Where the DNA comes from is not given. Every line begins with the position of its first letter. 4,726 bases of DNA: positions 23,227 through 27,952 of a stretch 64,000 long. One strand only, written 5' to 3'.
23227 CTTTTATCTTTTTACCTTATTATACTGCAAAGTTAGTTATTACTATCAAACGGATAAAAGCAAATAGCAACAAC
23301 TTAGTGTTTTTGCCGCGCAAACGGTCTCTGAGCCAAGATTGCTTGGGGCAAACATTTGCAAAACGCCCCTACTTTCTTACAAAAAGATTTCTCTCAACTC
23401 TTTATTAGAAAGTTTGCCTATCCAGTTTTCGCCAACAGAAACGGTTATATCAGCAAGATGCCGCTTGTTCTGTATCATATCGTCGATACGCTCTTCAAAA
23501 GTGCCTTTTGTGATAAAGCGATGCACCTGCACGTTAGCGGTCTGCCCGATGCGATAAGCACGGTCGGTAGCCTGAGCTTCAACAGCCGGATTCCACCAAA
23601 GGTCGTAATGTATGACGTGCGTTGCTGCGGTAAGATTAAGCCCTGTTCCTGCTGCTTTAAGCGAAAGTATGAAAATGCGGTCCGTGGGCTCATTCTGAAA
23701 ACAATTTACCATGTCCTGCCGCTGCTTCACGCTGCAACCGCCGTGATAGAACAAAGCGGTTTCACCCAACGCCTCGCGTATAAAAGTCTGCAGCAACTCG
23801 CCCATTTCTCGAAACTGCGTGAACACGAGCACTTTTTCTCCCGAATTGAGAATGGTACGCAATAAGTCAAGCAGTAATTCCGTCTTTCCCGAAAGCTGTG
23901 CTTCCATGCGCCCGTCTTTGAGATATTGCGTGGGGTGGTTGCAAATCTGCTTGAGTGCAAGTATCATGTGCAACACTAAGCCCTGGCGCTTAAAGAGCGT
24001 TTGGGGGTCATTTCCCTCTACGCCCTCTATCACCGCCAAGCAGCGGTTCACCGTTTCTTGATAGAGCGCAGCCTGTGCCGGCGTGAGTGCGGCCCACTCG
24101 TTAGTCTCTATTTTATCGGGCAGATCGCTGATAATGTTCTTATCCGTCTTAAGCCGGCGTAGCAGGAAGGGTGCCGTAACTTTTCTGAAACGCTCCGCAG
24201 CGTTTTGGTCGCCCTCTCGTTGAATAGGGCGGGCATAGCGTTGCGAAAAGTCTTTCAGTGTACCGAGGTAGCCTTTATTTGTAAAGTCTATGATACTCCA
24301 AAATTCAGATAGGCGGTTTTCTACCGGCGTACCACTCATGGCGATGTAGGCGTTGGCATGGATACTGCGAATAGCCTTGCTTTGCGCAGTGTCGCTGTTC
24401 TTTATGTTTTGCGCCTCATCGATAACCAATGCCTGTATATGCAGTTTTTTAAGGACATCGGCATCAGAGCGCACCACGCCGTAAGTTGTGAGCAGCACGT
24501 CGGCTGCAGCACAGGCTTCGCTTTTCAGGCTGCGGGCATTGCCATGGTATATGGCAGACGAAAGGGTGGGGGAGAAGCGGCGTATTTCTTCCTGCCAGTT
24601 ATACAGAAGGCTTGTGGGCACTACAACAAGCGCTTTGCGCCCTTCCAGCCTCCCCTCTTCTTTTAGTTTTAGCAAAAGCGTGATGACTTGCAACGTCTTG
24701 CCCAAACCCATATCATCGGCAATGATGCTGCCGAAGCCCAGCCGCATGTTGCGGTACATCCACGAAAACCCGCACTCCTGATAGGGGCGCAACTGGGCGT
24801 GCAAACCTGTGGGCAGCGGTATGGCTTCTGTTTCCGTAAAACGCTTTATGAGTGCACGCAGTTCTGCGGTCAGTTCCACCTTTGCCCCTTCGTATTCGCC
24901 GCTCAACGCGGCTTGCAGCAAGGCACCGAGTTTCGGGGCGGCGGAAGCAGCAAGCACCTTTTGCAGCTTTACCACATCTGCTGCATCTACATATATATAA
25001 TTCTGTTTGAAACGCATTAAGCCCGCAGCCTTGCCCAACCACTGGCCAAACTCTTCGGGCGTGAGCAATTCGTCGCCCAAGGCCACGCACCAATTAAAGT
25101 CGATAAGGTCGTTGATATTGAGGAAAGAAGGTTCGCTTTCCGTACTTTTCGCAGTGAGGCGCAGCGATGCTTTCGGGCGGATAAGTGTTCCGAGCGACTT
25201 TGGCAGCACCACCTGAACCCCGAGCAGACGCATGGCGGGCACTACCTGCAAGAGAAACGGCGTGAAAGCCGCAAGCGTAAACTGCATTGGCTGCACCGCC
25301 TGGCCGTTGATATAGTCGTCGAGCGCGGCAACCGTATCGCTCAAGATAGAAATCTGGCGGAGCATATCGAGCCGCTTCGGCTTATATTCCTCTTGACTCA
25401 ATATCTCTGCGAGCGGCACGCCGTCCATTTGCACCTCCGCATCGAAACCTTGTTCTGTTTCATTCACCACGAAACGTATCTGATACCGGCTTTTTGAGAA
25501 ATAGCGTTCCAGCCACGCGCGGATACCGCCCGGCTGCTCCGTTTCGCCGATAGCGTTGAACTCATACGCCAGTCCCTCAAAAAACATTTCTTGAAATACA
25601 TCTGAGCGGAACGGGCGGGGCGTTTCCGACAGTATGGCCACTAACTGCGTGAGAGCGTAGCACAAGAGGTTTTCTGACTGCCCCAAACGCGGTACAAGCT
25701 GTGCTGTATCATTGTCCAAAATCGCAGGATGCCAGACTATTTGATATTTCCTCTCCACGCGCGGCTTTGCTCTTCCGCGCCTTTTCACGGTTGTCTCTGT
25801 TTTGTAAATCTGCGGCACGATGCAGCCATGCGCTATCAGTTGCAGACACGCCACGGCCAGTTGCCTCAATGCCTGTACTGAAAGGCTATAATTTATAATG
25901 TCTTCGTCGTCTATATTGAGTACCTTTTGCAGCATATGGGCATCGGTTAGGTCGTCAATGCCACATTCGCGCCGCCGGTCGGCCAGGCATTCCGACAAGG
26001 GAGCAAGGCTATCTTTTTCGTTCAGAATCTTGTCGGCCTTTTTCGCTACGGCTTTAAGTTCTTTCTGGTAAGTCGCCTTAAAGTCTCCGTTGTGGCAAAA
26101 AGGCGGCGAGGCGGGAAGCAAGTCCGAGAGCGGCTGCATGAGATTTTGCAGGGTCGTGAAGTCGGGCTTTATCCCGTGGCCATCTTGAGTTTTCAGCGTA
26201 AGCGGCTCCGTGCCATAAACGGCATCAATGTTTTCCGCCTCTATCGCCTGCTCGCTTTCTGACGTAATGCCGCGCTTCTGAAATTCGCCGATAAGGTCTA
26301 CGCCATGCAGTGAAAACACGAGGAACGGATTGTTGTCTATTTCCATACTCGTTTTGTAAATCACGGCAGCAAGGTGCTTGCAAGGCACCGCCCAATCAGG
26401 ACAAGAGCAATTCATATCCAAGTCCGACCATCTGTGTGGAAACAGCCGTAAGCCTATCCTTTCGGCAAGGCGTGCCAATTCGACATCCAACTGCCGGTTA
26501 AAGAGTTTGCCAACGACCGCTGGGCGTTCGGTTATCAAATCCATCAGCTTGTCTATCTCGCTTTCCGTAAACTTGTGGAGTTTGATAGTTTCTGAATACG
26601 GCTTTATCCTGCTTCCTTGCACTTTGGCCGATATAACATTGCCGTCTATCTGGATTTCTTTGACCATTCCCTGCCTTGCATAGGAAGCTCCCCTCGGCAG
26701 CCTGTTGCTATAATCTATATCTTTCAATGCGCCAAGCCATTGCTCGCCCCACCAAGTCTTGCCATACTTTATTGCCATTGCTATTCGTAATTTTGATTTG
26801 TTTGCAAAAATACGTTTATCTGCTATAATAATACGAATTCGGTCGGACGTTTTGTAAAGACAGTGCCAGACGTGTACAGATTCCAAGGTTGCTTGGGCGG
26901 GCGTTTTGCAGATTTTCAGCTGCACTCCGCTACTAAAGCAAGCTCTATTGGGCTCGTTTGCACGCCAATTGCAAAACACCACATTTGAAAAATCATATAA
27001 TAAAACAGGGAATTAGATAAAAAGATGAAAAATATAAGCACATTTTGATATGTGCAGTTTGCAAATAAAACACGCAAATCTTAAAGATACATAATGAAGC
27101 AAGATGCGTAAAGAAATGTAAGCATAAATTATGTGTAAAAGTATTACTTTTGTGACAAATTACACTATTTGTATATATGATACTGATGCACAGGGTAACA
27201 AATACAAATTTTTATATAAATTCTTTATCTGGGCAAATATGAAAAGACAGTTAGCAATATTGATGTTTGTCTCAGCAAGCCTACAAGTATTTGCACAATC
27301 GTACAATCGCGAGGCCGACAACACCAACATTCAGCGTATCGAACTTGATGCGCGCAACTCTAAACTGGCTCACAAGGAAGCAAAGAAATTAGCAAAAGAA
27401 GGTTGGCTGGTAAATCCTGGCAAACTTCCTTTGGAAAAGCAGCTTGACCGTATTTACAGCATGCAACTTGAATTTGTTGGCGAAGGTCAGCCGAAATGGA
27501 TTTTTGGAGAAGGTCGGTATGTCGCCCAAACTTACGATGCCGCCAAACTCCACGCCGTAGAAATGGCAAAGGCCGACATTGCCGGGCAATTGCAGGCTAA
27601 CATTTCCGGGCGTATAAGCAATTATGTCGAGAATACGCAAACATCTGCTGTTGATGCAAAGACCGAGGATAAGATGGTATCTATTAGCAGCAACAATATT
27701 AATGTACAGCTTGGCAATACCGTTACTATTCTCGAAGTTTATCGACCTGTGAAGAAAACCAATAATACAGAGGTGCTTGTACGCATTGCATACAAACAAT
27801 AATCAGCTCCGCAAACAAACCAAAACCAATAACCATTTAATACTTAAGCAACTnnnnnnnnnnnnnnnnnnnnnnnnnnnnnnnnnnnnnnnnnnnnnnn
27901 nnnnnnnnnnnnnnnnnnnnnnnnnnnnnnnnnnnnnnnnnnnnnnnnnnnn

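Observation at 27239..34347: AT-rich operon of exported proteins pairing a caspase with a transglutaminase-like protease, LPP20-like scaffolds and beta-barrels: candidate undescribed envelope system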

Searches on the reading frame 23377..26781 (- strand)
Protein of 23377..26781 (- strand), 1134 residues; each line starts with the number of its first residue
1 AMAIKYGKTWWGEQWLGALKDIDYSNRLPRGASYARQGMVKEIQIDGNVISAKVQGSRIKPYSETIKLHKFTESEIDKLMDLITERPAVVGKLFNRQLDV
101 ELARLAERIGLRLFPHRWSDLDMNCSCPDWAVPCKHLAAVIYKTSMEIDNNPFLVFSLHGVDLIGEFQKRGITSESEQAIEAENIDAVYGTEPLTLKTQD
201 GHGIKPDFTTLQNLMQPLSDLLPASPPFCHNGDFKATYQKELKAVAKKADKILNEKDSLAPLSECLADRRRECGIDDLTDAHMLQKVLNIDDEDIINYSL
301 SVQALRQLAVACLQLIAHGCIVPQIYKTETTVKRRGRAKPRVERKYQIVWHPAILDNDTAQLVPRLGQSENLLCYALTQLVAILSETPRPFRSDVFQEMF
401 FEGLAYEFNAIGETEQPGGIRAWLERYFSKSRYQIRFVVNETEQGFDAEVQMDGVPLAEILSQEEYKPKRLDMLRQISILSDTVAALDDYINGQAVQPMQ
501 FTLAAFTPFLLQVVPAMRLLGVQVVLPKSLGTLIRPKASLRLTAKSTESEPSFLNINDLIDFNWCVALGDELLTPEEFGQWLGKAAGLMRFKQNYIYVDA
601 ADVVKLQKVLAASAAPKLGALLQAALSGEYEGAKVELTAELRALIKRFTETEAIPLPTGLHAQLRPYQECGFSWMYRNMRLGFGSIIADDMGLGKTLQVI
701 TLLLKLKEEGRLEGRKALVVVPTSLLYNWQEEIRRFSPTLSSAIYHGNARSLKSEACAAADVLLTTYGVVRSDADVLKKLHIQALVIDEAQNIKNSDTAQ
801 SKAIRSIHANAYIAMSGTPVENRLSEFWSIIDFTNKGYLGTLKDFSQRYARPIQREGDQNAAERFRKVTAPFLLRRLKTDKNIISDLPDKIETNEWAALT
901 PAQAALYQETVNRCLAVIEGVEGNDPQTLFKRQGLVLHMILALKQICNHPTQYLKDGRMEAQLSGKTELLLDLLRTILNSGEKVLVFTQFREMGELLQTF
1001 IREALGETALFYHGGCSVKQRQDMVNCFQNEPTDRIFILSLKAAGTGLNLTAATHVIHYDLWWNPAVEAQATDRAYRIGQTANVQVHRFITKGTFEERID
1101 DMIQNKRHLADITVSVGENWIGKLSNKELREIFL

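Call 5: search_protein_families(library=padloc, proteins=[window:23377-26781:-], max_evalue=0.01)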
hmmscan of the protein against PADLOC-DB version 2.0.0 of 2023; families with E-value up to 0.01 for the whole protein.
window:23377-26781:- (1134 aa): 43 families (the best 25 are shown)
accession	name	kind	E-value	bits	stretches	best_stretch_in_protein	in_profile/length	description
PDLC00633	ZorD1|ZorD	-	5.5e-130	433.1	1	650-1112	430-883/908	"SWI2/SNF2 helicase, Mrr-like nuclease"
PDLC02842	DpdE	-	1.9e-115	384.8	1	638-1114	673-1151/1176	DpdE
PDLC00629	ZorD1|ZorD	-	1.1e-105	352.6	1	653-1111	472-952/1012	"SWI2/SNF2 helicase, Mrr-like nuclease"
PDLC00634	ZorD1|ZorD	-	2.8e-104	348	1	647-1110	478-965/1208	"SWI2/SNF2 helicase, Mrr-like nuclease"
PDLC00632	ZorD1|ZorD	-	2.7e-103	344.8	2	748-1111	704-1077/1101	"SWI2/SNF2 helicase, Mrr-like nuclease"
PDLC02849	DpdE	-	4.7e-103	343.9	1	610-1115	352-834/857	DpdE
PDLC00631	ZorD1|ZorD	-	1.3e-102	342.4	1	662-1113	440-909/1071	"SWI2/SNF2 helicase, Mrr-like nuclease"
PDLC02845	DpdE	-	8.6e-96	319.9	1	654-1125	834-1283/1293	DpdE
PDLC02850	DpdE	-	3.3e-95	318.1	1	631-1129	770-1256/1282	DpdE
PDLC02851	DpdE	-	5.8e-76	254.2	1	653-1122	587-1042/1055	DpdE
PDLC00628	ZorD1|ZorD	-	7e-73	243.9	1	648-1091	497-944/1171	"SWI2/SNF2 helicase, Mrr-like nuclease"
PDLC02854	DpdE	-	2.7e-68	228.8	2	750-1111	692-1059/1083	DpdE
PDLC00627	ZorD1|ZorD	-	4.3e-66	221.6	2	762-1115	609-990/1006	"SWI2/SNF2 helicase, Mrr-like nuclease"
PDLC02848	DpdE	-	1.9e-60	202.8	1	631-998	322-680/856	DpdE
PDLC02852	DpdE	-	1.7e-44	150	2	659-912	461-692/905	DpdE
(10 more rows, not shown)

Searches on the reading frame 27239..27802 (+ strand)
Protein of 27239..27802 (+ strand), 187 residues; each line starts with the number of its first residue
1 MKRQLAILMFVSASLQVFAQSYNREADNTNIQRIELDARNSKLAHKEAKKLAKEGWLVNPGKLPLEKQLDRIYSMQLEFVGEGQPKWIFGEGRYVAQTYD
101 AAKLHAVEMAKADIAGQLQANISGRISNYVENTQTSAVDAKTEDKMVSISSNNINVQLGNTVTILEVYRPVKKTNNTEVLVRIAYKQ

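Call 3: search_protein_families(library=pfam, proteins=[window:27239-27802:+], max_evalue=0.1)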
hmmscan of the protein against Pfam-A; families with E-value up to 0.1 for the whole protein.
window:27239-27802:+ (187 aa): 2 families
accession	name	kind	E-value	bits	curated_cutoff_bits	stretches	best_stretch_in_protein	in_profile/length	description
PF22115.1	T6SS_Tse3_cat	-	0.077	13.4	27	1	92-163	73-140/189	T6SS, Peptidoglycan muramidase Tse3, catalytic domain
PF04690.20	YABBY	-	0.08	13.8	28.6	0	21-59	27-62/69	YABBY protein, C-terminal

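Call 4: search_protein_families(library=ncbifam, proteins=[window:27239-27802:+], max_evalue=0.1)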
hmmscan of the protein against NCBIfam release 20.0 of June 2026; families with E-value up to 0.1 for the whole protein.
window:27239-27802:+ (187 aa): 0 families

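Call 5: search_protein_families(library=padloc, proteins=[window:27239-27802:+], max_evalue=0.01)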
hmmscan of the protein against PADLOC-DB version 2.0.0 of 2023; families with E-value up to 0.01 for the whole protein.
window:27239-27802:+ (187 aa): 1 family
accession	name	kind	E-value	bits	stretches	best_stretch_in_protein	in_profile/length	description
PDLC03206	mREase_II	-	0.00075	16.1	1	10-118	178-289/434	Type II methyl-directed restriction enzyme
